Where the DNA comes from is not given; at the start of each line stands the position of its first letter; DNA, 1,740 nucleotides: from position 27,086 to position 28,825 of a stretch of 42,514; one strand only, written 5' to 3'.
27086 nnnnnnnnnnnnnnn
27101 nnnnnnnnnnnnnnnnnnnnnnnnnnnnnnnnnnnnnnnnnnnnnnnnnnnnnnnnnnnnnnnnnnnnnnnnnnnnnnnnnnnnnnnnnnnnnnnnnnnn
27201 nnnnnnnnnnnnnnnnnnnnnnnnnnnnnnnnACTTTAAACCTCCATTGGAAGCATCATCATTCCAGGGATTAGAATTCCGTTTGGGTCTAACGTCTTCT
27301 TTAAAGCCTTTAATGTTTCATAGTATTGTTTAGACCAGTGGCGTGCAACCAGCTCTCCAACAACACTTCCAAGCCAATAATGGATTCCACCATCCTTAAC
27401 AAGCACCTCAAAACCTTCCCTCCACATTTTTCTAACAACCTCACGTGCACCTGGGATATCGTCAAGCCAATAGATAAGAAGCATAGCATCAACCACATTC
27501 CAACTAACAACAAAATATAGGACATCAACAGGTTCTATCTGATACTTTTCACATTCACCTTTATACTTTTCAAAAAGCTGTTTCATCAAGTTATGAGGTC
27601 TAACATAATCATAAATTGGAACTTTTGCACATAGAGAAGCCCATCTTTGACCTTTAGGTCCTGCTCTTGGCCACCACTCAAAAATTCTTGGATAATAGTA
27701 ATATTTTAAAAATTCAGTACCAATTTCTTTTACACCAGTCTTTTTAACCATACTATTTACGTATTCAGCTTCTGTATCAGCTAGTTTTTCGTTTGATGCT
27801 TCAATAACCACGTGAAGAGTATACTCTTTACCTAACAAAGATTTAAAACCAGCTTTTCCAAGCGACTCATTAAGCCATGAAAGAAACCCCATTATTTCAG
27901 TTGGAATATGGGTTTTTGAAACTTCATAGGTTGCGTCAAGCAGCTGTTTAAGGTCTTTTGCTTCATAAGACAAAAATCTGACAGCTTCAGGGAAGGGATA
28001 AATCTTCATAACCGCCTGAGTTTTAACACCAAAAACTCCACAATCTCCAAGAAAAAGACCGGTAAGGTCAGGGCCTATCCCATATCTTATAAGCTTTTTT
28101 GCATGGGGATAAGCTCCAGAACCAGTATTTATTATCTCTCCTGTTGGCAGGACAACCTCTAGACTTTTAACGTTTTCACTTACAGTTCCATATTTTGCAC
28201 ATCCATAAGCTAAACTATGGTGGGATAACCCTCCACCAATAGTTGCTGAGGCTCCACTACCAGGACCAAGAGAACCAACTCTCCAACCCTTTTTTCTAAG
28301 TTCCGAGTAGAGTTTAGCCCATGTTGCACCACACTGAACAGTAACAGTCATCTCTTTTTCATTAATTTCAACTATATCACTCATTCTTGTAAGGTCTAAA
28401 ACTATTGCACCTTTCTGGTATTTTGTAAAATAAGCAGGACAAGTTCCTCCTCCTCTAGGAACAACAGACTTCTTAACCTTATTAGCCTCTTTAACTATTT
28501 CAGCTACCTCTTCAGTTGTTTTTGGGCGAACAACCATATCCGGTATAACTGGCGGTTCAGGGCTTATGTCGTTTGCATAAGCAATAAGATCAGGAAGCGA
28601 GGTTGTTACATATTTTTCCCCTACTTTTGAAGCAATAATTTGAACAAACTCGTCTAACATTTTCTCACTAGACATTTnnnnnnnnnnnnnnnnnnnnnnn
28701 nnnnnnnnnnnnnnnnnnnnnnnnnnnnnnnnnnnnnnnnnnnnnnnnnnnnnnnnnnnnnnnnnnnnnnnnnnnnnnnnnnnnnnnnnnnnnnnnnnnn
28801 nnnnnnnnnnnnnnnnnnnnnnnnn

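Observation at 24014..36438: Self-contained lipoate-dependent catabolic island: two E1s, one E2/E3, LipAB, crotonase and a FAD/CCG redox pair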

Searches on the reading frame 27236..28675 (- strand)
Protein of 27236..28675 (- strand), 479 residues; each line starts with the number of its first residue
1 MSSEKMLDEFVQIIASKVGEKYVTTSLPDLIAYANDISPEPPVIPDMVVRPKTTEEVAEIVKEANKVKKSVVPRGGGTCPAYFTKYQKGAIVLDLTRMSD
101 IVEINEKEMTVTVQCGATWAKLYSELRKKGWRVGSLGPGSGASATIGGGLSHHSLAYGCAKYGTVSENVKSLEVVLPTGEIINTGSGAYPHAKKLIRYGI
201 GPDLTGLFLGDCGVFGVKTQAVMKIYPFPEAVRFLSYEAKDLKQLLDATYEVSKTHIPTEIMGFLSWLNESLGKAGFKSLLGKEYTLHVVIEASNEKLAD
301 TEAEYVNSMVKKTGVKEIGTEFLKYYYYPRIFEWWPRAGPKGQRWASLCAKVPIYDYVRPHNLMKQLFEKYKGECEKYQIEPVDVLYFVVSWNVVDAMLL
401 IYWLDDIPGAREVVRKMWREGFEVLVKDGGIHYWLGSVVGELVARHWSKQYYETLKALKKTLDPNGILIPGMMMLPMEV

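Call 3: search_protein_families(library=pfam, proteins=[window:27236-28675:-])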
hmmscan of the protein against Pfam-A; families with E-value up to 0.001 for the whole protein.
window:27236-28675:- (479 aa): 2 families
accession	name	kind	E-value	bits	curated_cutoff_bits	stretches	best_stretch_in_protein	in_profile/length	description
PF01565.28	FAD_binding_4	-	2.6e-38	131.3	26.4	1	45-184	1-138/139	FAD binding domain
PF02913.24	FAD-oxidase_C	-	7e-06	26.4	21.2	1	229-472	2-247/248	FAD linked oxidases, C-terminal domain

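Call 4: search_protein_families(library=ncbifam, proteins=[window:27236-28675:-])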
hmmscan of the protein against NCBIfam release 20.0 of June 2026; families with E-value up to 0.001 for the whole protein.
window:27236-28675:- (479 aa): 9 families
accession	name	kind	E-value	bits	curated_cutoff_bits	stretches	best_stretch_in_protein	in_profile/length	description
TIGR00387.1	glcD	equivalog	9.9e-38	130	567.9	1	48-471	1-412/413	glycolate oxidase subunit GlcD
NF008408.0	PRK11230.1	equivalog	5.4e-17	61.4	897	1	25-266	36-271/499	glycolate oxidase subunit GlcD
NF049975.1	2HglutDHaseYdiJ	equivalog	2.6e-16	58.6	1350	1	9-186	17-194/1018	D-2-hydroxyglutarate dehydrogenase YdiJ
NF008439.0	PRK11282.1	equivalog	5.8e-16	58.3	284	1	52-251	6-195/358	glycolate oxidase subunit GlcE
TIGR01678.1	FAD_lactone_ox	subfamily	6.9e-15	54.9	396.8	1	44-183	14-148/438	sugar 1,4-lactone oxidase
NF053785.1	DcplphribOxDprE1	equivalog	9.9e-11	41.5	500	1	47-187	17-153/449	decaprenylphosphoryl-beta-D-ribose oxidase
TIGR01679.1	bact_FAD_ox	subfamily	1.9e-09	37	292.25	1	44-195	11-154/419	FAD-linked oxidoreductase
TIGR01676.1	GLDHase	equivalog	2.8e-09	36.3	458.25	1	26-201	43-213/541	L-galactonolactone dehydrogenase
TIGR01677.1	pln_FAD_oxido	subfamily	3.1e-07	29.3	383.1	1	48-261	37-245/560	FAD-dependent oxidoreductase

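Call 13: find_encoding_contigs(protein=window:27236-28675:-, flank=10000, max_places=6)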
Protein window:27236-28675:- (479 aa): 1 contig read that carries it; 1 place shown.
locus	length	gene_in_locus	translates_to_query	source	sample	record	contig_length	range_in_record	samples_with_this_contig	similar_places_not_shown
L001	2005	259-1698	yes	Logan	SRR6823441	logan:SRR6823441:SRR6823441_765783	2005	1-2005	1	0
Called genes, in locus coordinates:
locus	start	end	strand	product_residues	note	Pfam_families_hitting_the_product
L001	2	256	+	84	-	?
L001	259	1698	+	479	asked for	PF01565:FAD_binding_4, PF02913:FAD-oxidase_C (faint)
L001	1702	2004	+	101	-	?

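Call 14: find_homologous_proteins(query=window:27236-28675:-)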
Query window:27236-28675:- (479 aa): 2045 proteins with E <= 0.001 among 8000 candidates; the best 120 are listed.
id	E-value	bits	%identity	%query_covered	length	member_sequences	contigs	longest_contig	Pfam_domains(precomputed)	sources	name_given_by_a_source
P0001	0.0e+0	1098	100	100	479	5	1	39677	PF01565.29,PF02913.25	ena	-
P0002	1.5e-249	847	73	99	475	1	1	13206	PF01565.29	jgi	jgi:FAD/FMN-containing dehydrogenase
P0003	3.6e-245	832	75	97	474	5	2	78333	PF01565.29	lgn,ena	-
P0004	1.0e-126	442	45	98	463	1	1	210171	PF01565.29,PF02913.25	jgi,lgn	jgi:FAD/FMN-containing dehydrogenase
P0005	3.2e-121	423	44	97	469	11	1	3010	PF01565.29,PF02913.25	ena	-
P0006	1.3e-102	362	41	97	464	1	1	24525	PF01565.29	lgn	-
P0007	1.5e-102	362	41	96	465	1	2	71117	PF01565.29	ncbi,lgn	-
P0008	4.1e-100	354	40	98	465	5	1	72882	PF01565.29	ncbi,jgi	ncbi:MAG: FAD-binding oxidoreductase [Candidatus Helarchaeota archaeon]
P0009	1.1e-99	353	39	98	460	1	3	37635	PF01565.29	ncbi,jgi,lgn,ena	ncbi:MAG: FAD-binding oxidoreductase [Candidatus Helarchaeota archaeon]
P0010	1.4e-99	352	39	98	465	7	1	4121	PF01565.29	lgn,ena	-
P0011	4.2e-99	351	40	98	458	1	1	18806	PF01565.29,PF02913.25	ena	-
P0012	5.2e-99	350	41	98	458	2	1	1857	PF01565.29,PF02913.25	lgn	-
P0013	5.6e-99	350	41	97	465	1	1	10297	PF01565.29,PF02913.25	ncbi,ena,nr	ncbi:MAG TPA: FAD-binding oxidoreductase [Candidatus Deferrimicrobium sp.]|nr:FAD-binding oxidoreduc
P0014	7.1e-99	350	40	99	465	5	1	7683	PF01565.29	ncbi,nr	ncbi:MAG: FAD-binding oxidoreductase [Candidatus Helarchaeota archaeon]|nr:FAD-binding oxidoreductas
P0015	1.2e-98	349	41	98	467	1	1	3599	PF01565.29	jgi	jgi:FAD/FMN-containing dehydrogenase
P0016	3.4e-98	348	40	97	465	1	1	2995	PF01565.29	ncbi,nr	ncbi:MAG: FAD-binding oxidoreductase [Candidatus Helarchaeota archaeon]|nr:FAD-binding oxidoreductas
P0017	1.1e-97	346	41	96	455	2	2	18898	PF01565.29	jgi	-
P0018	1.7e-97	345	37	98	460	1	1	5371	PF01565.29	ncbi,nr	ncbi:MAG: FAD-binding protein [Candidatus Lokiarchaeota archaeon]|nr:FAD-binding protein [Candidatus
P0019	6.5e-97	343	39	96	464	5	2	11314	PF01565.29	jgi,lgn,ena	jgi:FAD/FMN-containing dehydrogenase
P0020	6.8e-97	343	39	97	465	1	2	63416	PF01565.29,PF02913.25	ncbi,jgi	ncbi:MAG: FAD-binding oxidoreductase [Candidatus Helarchaeota archaeon]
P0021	7.9e-96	340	39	97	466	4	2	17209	PF01565.29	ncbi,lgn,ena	-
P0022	1.8e-79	286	36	98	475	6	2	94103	PF01565.29,PF02913.25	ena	-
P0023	5.7e-74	268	36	95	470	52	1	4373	PF01565.29,PF02913.25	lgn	-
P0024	1.4e-70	256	35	99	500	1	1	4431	PF01565.29,PF02913.25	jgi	-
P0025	1.4e-70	256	36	95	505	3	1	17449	PF01565.29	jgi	-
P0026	1.8e-69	253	35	95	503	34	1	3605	PF01565.29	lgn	-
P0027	4.1e-69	252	35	98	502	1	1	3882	PF01565.29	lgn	-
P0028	4.7e-69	251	33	96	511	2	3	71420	PF01565.29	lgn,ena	-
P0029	6.7e-69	251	35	95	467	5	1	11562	PF01565.29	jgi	jgi:FAD/FMN-containing dehydrogenase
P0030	7.2e-69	251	35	96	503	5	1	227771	PF01565.29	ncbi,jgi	ncbi:MAG: FAD-binding oxidoreductase [Promethearchaeota archaeon]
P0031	7.7e-69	251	35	97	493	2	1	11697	PF01565.29,PF02913.25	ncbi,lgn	-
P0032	1.3e-68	250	35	98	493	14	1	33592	PF01565.29,PF02913.25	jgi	jgi:FAD/FMN-containing dehydrogenase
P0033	1.4e-68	250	35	96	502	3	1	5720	PF01565.29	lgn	-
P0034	1.9e-68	249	34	98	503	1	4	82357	PF01565.29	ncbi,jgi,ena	ncbi:MAG: FAD-binding oxidoreductase [Promethearchaeota archaeon]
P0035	2.1e-68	249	34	99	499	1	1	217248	PF01565.29,PF02913.25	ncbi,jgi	ncbi:MAG: FAD-binding oxidoreductase [Candidatus Helarchaeota archaeon]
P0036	2.8e-68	249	34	98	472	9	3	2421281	PF01565.29,PF02913.25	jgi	jgi:glycolate oxidase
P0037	7.5e-68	247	34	96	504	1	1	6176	PF01565.29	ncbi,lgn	ncbi:MAG: FAD-binding oxidoreductase [Candidatus Hodarchaeota archaeon]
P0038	1.3e-67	247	34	99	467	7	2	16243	PF01565.29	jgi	jgi:FAD/FMN-containing dehydrogenase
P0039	3.0e-67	245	36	91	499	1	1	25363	PF01565.29,PF02913.25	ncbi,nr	ncbi:MAG: FAD-binding oxidoreductase [Promethearchaeota archaeon]|nr:MAG: FAD-binding oxidoreductase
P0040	3.1e-67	245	34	97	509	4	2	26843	PF01565.29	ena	-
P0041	5.8e-67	245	35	96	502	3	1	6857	PF01565.29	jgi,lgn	-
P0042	6.6e-67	244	34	96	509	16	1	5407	PF01565.29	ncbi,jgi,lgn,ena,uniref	ncbi:hypothetical protein LCGC14_1244690 [marine sediment metagenome]|uniref:FAD-binding PCMH-type d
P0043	7.2e-67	244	34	96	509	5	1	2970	PF01565.29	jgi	jgi:hypothetical protein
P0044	8.1e-67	244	33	98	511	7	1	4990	PF01565.29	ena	-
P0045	1.1e-66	244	33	98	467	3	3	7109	PF01565.29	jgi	jgi:FAD/FMN-containing dehydrogenase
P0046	2.3e-66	243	35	98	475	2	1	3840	PF01565.29,PF02913.25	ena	-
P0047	2.3e-66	243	34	98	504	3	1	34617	PF01565.29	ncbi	-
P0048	3.7e-66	242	34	96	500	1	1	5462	PF01565.29,PF02913.25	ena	-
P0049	4.3e-66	242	34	91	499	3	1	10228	PF01565.29,PF02913.25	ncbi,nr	ncbi:MAG: FAD-binding protein [Candidatus Lokiarchaeota archaeon]|nr:FAD-binding protein [Candidatus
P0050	7.8e-66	241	34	96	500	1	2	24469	PF01565.29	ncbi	ncbi:MAG: FAD-binding oxidoreductase [Promethearchaeota archaeon]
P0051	1.1e-65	240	36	91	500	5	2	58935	PF01565.29,PF02913.25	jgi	-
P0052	1.4e-65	240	34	98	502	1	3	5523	PF01565.29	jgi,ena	-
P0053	1.5e-65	240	31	99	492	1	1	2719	PF01565.29,PF02913.25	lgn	-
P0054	1.7e-65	240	37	91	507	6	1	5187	PF01565.29,PF02913.25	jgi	-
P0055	1.7e-65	240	34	96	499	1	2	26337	PF01565.29,PF02913.25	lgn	-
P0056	1.8e-65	240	33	99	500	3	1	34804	PF01565.29,PF02913.25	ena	-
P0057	1.8e-65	240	36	91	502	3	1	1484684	PF01565.29,PF02913.25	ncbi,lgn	-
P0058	2.4e-65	239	34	96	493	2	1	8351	PF01565.29,PF02913.25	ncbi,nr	ncbi:MAG: FAD-binding oxidoreductase [Candidatus Freyarchaeota archaeon]|nr:FAD-binding oxidoreducta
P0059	3.0e-65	239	34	98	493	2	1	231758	PF01565.29,PF02913.25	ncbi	ncbi:MAG: FAD-binding oxidoreductase [Candidatus Lokiarchaeia archaeon]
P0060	4.3e-65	238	33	98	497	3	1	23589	PF01565.29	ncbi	-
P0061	4.6e-65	238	35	93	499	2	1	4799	PF01565.29,PF02913.25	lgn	-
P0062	6.2e-65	238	35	97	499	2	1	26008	PF01565.29,PF02913.25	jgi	-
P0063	6.9e-65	238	36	91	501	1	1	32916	PF01565.29,PF02913.25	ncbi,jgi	ncbi:MAG: FAD-binding oxidoreductase [Candidatus Helarchaeota archaeon]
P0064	7.3e-65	238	34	93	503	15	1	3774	PF01565.29,PF02913.25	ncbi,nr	ncbi:MAG: FAD-binding oxidoreductase [Candidatus Helarchaeota archaeon]|nr:FAD-binding oxidoreductas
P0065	8.1e-65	237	34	97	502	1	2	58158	PF01565.29,PF02913.25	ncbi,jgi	ncbi:MAG: FAD-binding oxidoreductase [Candidatus Helarchaeota archaeon]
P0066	9.2e-65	237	34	97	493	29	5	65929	PF01565.29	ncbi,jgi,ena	-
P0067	1.0e-64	237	33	97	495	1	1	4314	PF01565.29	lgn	-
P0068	1.4e-64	237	35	98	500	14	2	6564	PF01565.29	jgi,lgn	jgi:glycolate oxidase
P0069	1.6e-64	236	35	95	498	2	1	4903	PF01565.29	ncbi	-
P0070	1.8e-64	236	35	90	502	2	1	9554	PF01565.29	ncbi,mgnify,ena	mgnify:CR=1 FL=1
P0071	2.1e-64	236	33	96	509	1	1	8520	PF01565.29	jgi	jgi:FAD/FMN-containing dehydrogenase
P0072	2.1e-64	236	34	91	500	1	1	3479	PF01565.29,PF02913.25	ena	-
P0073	3.5e-64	235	34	96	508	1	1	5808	PF01565.29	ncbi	ncbi:MAG: FAD-binding oxidoreductase [Candidatus Hermodarchaeota archaeon]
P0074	4.4e-64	235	34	96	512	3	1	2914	PF01565.29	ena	-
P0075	4.7e-64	235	35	98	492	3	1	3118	PF01565.29,PF02913.25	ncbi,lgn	ncbi:MAG: FAD-binding oxidoreductase [Candidatus Lokiarchaeia archaeon]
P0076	7.5e-64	234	33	96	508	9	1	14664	PF01565.29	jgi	-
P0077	8.6e-64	234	34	95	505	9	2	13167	PF01565.29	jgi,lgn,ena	-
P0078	9.5e-64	234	34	97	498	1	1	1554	PF01565.29,PF02913.25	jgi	jgi:glycolate oxidase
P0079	1.0e-63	234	35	96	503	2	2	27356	PF01565.29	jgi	-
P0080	1.3e-63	234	34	98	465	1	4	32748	PF01565.29,PF02913.25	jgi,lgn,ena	jgi:FAD/FMN-containing dehydrogenase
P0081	1.8e-63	233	34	95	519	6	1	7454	PF01565.29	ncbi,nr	ncbi:MAG: FAD-binding oxidoreductase [Promethearchaeota archaeon]|nr:MAG: FAD-binding oxidoreductase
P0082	2.0e-63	233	33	96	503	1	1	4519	PF01565.29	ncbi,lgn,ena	-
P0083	2.0e-63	233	34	97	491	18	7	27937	PF01565.29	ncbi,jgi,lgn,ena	-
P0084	2.7e-63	232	34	96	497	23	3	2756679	PF01565.29,PF02913.25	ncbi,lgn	ncbi:MAG: FAD-binding oxidoreductase [Candidatus Atabeyarchaeum deiterrae]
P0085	2.7e-63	232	34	98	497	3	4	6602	PF01565.29,PF02913.25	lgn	-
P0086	5.6e-63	231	36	89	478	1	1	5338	PF01565.29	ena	-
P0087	6.5e-63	231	35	98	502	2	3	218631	PF01565.29,PF02913.25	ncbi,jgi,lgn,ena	ncbi:MAG: FAD-binding oxidoreductase [Candidatus Baldrarchaeia archaeon]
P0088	1.0e-62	231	33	96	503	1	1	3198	PF01565.29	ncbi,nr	ncbi:MAG: FAD-binding protein [Candidatus Lokiarchaeota archaeon]|nr:FAD-binding protein [Candidatus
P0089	1.0e-62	231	33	98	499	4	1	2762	PF01565.29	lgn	-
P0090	1.1e-62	230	33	97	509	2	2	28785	PF01565.29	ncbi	ncbi:MAG: FAD-binding oxidoreductase [Promethearchaeota archaeon]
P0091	1.2e-62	230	34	95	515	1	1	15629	PF01565.29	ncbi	-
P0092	1.6e-62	230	33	99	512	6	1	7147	PF01565.29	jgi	jgi:glycolate oxidase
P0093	1.7e-62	230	33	97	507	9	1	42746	PF01565.29,PF02913.25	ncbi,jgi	ncbi:MAG: FAD-binding oxidoreductase [Promethearchaeota archaeon]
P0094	1.8e-62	230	34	97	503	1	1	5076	PF01565.29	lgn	-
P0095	1.9e-62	230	33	95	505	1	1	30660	PF01565.29,PF02913.25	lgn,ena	-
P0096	3.0e-62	229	32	98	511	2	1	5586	PF01565.29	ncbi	-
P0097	3.0e-62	229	32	96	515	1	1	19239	PF01565.29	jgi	jgi:hypothetical protein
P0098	3.5e-62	229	33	96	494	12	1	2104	PF01565.29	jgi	jgi:glycolate oxidase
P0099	3.6e-62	229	33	95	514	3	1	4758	PF01565.29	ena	-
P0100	3.6e-62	229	32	96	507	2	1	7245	PF01565.29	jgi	-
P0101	3.9e-62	229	35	96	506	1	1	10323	PF01565.29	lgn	-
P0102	5.0e-62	228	34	95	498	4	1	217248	PF01565.29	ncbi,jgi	ncbi:MAG: FAD-binding oxidoreductase [Candidatus Helarchaeota archaeon]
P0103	5.3e-62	228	32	97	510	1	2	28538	PF01565.29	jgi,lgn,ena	-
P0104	5.8e-62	228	34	96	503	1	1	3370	PF01565.29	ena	-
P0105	6.5e-62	228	48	46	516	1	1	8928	PF01565.29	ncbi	-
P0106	7.1e-62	228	34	95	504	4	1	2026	PF01565.29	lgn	-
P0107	8.0e-62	228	33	96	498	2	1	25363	PF01565.29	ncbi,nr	ncbi:MAG: FAD-binding oxidoreductase [Promethearchaeota archaeon]|nr:MAG: FAD-binding oxidoreductase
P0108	8.6e-62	227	33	97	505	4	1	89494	PF01565.29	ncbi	ncbi:MAG: FAD-binding oxidoreductase [Promethearchaeota archaeon]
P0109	1.2e-61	227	33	91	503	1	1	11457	PF01565.29,PF02913.25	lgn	-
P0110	1.3e-61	227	31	97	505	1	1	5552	PF01565.29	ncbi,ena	-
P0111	1.5e-61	227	34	96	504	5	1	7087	PF01565.29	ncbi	-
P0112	1.8e-61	226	33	95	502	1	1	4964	PF01565.29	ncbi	-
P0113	2.3e-61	226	33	96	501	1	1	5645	PF01565.29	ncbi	-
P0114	3.6e-61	225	31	96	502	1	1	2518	PF01565.29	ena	-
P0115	3.7e-61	225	33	96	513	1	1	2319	PF01565.29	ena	-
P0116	4.0e-61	225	33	95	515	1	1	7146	PF01565.29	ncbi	-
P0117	4.2e-61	225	31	96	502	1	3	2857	PF01565.29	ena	-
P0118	5.6e-61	225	32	99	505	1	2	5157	PF01565.29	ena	-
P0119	8.0e-61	224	33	97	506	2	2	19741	PF01565.29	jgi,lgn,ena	-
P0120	9.0e-61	224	32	96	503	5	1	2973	PF01565.29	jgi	-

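Call 15: find_encoding_contigs(protein=P0003, flank=10000, max_places=3)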
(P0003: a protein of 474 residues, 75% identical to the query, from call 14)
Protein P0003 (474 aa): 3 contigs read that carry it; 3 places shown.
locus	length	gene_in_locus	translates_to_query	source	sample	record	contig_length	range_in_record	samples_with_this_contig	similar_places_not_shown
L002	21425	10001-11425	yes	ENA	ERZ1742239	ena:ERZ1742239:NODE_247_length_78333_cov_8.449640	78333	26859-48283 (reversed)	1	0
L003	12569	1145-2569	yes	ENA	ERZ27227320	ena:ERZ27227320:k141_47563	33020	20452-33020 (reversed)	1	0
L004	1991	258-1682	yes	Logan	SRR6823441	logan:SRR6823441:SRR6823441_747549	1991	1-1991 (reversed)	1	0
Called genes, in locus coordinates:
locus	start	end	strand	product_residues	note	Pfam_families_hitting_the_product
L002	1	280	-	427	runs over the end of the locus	PF00278:Orn_DAP_Arg_deC, PF02784:Orn_Arg_deC_N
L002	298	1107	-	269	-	PF01113:DapB_N, PF13460:NAD_binding_10 (weak), PF05173:DapB_C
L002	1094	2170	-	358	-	PF00701:DHDPS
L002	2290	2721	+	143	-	PF03479:PCC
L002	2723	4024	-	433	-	PF07992:Pyr_redox_2, PF13434:Lys_Orn_oxgnase (faint), PF13738:Pyr_redox_3, PF00070:Pyr_redox, PF02852:Pyr_redox_dim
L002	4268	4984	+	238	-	PF21948:LplA-B_cat, PF03099:BPL_LplA_LipB (faint)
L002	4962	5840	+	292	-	PF16881:LIAS_N, PF04055:Radical_SAM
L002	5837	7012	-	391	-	PF00364:Biotin_lipoyl, PF25917:BSH_RND (faint), PF25984:BSH_YknX (faint), PF25997:BSH_YhbJ (faint), PF26018:BSH_RND_rel (faint), PF25919:BSH_CusB (faint), PF02817:E3_binding, PF00198:2-oxoacid_dh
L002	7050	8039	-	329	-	PF02779:Transket_pyr, PF02780:Transketolase_C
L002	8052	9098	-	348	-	PF00676:E1_dh, PF02775:TPP_enzyme_C (weak)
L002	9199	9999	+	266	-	PF00378:ECH_1, PF16113:ECH_2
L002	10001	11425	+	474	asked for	PF01565:FAD_binding_4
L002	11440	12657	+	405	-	PF13183:Fer4_8, PF02754:CCG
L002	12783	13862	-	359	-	PF01658:Inos-1-P_synth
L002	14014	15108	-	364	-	PF00586:AIRS, PF02769:AIRS_C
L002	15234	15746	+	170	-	PF03692:CxxCxxCC (weak)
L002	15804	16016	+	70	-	-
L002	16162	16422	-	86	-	PF01998:DUF131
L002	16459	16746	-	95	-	PF01817:CM_2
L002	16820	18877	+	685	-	PF04879:Molybdop_Fe4S4, PF00384:Molybdopterin, PF01568:Molydop_binding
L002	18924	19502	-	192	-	PF03167:UDG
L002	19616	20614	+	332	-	PF00005:ABC_tran, PF13175:AAA_15 (faint), PF13304:AAA_21 (weak), PF13732:DrrA1-3_C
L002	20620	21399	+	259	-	PF01061:ABC2_membrane, PF12698:ABC2_membrane_3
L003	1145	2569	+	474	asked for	PF01565:FAD_binding_4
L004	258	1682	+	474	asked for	PF01565:FAD_binding_4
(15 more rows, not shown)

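Call 16: find_encoding_contigs(protein=P0002, flank=10000, max_places=3)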
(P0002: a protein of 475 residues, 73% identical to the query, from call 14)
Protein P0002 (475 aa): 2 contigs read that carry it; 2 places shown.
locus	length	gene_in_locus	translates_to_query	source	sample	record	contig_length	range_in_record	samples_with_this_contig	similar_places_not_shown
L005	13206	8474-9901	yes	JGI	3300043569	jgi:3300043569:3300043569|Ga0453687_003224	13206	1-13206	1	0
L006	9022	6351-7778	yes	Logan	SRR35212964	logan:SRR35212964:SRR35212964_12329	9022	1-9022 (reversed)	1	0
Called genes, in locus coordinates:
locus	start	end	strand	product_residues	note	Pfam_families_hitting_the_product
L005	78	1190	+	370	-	PF13404:HTH_AsnC-type (weak), PF13412:HTH_24 (weak)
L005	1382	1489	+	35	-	-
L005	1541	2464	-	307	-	-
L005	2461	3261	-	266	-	PF13481:AAA_25 (weak), PF23442:DUF7125 (weak), PF06745:ATPase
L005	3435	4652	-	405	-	PF00364:Biotin_lipoyl, PF25997:BSH_YhbJ (faint), PF02817:E3_binding, PF00198:2-oxoacid_dh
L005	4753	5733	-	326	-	PF02779:Transket_pyr, PF02780:Transketolase_C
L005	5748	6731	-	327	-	PF00676:E1_dh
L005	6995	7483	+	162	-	PF01243:PNPOx_N, PF12900:Pyridox_ox_2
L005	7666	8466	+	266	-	PF00378:ECH_1, PF16113:ECH_2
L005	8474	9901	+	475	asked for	PF01565:FAD_binding_4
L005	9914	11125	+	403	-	PF13183:Fer4_8, PF02754:CCG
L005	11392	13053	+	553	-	PF00118:Cpn60_TCP1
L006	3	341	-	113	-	?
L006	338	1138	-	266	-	PF13481:AAA_25 (weak), PF23442:DUF7125 (weak), PF06745:ATPase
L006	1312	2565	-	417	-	PF00364:Biotin_lipoyl, PF25997:BSH_YhbJ (faint), PF02817:E3_binding, PF00198:2-oxoacid_dh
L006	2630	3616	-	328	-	PF02779:Transket_pyr, PF02780:Transketolase_C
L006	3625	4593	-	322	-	PF00676:E1_dh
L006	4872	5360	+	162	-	PF01243:PNPOx_N, PF12900:Pyridox_ox_2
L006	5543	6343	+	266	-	PF00378:ECH_1, PF16113:ECH_2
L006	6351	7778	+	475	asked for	PF01565:FAD_binding_4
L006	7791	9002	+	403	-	PF13183:Fer4_8, PF02754:CCG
